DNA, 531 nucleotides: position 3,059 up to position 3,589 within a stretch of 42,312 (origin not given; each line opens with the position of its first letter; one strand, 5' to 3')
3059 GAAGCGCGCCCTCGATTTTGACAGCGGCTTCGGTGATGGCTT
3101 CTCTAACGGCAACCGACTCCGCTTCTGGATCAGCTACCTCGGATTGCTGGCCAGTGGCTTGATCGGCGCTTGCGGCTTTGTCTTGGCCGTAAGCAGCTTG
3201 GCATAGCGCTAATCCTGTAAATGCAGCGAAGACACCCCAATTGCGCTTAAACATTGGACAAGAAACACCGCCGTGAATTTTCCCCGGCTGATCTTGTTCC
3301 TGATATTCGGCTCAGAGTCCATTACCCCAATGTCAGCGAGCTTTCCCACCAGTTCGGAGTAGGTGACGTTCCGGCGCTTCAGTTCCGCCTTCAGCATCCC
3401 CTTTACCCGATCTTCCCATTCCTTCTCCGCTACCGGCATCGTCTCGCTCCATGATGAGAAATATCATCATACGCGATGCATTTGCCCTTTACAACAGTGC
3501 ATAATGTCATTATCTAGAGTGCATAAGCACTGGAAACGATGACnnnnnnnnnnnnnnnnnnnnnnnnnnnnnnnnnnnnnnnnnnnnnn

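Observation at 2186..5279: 3.07-kb IS1595-family transposon with passenger genes inserted in the phage accessory arm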

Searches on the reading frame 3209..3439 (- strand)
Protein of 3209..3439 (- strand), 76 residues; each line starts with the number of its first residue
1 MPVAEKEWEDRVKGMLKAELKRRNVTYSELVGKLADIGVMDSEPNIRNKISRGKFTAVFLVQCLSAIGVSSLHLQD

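Call 6: search_protein_families(library=pfam, proteins=[window:3209-3439:-], max_evalue=0.01)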
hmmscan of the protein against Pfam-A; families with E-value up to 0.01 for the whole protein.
window:3209-3439:- (76 aa): 2 families
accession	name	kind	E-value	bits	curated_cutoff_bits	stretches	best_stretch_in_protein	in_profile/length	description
PF20075.5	DUF6471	-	1e-30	105.9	26.8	1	8-72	1-65/65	Domain of unknown function (DUF6471)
PF10163.14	EnY2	-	0.0095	16.7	27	0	4-38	26-63/83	Transcription factor e(y)2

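Call 51: search_protein_families(library=padloc, proteins=[window:3209-3439:-], max_evalue=0.01)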
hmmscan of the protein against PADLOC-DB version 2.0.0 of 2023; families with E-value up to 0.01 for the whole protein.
window:3209-3439:- (76 aa): 1 family
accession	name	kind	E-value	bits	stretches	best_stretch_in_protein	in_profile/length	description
PDLC01550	Csx23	-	0.008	14.2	0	13-40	33-59/102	CAS-III-D; associated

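Call 52: search_protein_families(library=ncbifam, proteins=[window:3209-3439:-], max_evalue=0.01)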
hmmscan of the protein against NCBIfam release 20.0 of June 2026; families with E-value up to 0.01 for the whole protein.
window:3209-3439:- (76 aa): 0 families

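Call 54: find_homologous_proteins(query=window:3209-3439:-, max_evalue=0.00001)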
Query window:3209-3439:- (76 aa): 3151 proteins with E <= 0.00001 among 3154 candidates; the best 120 are listed.
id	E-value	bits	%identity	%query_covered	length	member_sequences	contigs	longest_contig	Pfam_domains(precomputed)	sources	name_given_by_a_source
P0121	1.3e-41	157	100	100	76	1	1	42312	PF20075.6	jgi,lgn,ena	-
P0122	5.0e-40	152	96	100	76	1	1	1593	PF20075.6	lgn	-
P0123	9.7e-40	151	95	100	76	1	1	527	PF20075.6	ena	-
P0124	1.3e-39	150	95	100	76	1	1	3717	PF20075.6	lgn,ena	-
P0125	2.6e-39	149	93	100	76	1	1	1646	PF20075.6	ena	-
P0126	3.7e-39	149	95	100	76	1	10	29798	PF20075.6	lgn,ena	-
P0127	6.9e-39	148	93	100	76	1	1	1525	PF20075.6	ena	-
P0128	6.9e-39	148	91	100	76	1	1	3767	PF20075.6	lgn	-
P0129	7.1e-39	148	95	100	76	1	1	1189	PF20075.6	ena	-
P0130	7.1e-39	148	92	100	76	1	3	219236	PF20075.6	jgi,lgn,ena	-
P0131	1.3e-38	147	93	100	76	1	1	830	PF20075.6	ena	-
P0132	1.4e-38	147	93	100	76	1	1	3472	PF20075.6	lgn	-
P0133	1.7e-38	147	89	100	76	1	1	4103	PF20075.6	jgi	jgi:hypothetical protein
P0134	1.9e-38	147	91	100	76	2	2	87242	PF20075.6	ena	-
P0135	2.0e-38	147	93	100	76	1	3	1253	PF20075.6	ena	-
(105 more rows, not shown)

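Call 60: predict_structure(alignment_id=A1)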
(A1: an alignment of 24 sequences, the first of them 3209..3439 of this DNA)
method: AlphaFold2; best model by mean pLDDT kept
length: 76 residues; sequences in the alignment: 24
mean_pLDDT: 81.9   pTM: 0.65
mean pLDDT of the five models: 81.9, 81.2, 78.6, 70.1, 67.5
residues with pLDDT >= 90: 12; 70-90: 53; 50-70: 9; < 50: 2
segments of 3 or more residues with pLDDT < 50: none
pLDDT, mean of each block of 10 residues (from residue 1): 73 88 90 89 85 80 85 54
secondary structure, 60 per line:
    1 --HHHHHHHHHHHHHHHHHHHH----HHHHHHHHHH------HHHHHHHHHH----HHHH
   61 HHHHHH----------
elements in order: H3-22 H27-36 H43-52 H57-66

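Call 63: fold_search(model_id=the predicted structure, library=pdb)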
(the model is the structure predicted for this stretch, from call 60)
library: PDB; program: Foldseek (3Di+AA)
matches with E <= 10: 79; with E <= 0.001: 0
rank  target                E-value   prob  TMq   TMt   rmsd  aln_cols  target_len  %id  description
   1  9u9g_B                2.6e-01  0.97  0.63  0.62   3.3        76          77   25  Crystal structure of antitoxin HipB from Pseudomonas fluorescens 2P24 (released 2026-04-01)
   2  9u9g_A                3.4e-01  0.97  0.63  0.62   3.3        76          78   25  Crystal structure of antitoxin HipB from Pseudomonas fluorescens 2P24 (released 2026-04-01)
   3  9u9g_C                6.0e-01  0.93  0.62  0.57   3.0        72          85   24  Crystal structure of antitoxin HipB from Pseudomonas fluorescens 2P24 (released 2026-04-01)
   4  2o38_B                6.8e-01  0.92  0.61  0.53   2.6        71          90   21  Putative XRE Family Transcriptional Regulator (released 2007-01-02)
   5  4ghj_A                8.5e-01  0.92  0.63  0.65   2.8        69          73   17  1.75 Angstrom Crystal Structure of Transcriptional Regulator ftom Vibrio vulnificus. (released 2012-08-15)
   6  5a7l                  8.5e-01  0.89  0.59  0.57   3.0        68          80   15  TP901-1 CI NTD (res 1-80) (released 2016-07-27)
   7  2a6c_A                1.0e+00  0.90  0.59  0.59   2.3        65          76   22  CRYSTAL STRUCTURE OF A PUTATIVE TRANSCRIPTIONAL REGULATOR (NE_1354) FROM NITROSOMONAS EUROPAEA AT 1.90 A RESOLUTION (released 2005-07-12)
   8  3r1f_C                1.1e+00  0.66  0.46  0.31   3.3        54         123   15  Crystal structure of a key regulator of virulence in Mycobacterium tuberculosis (released 2011-08-03)
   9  3r1f_A                1.1e+00  0.66  0.46  0.31   3.2        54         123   15  Crystal structure of a key regulator of virulence in Mycobacterium tuberculosis (released 2011-08-03)
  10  3r1f_P                1.3e+00  0.57  0.46  0.40   3.2        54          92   15  Crystal structure of a key regulator of virulence in Mycobacterium tuberculosis (released 2011-08-03)
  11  3r1f_M                1.3e+00  0.54  0.45  0.31   3.4        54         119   17  Crystal structure of a key regulator of virulence in Mycobacterium tuberculosis (released 2011-08-03)
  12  4ghj_B                1.4e+00  0.87  0.64  0.64   2.7        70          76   17  1.75 Angstrom Crystal Structure of Transcriptional Regulator ftom Vibrio vulnificus. (released 2012-08-15)
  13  3zkc_B                1.5e+00  0.60  0.54  0.61   3.2        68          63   24  Crystal structure of the master regulator for biofilm formation SinR in complex with DNA. (released 2013-03-06)
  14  3qf3_A                1.5e+00  0.57  0.47  0.30   3.2        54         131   15  Crystal structure of EspR transcription factor from mycobacterium tuberculosis (released 2011-09-14)
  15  2o38_A                1.6e+00  0.77  0.61  0.53   2.5        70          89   20  Putative XRE Family Transcriptional Regulator (released 2007-01-02)
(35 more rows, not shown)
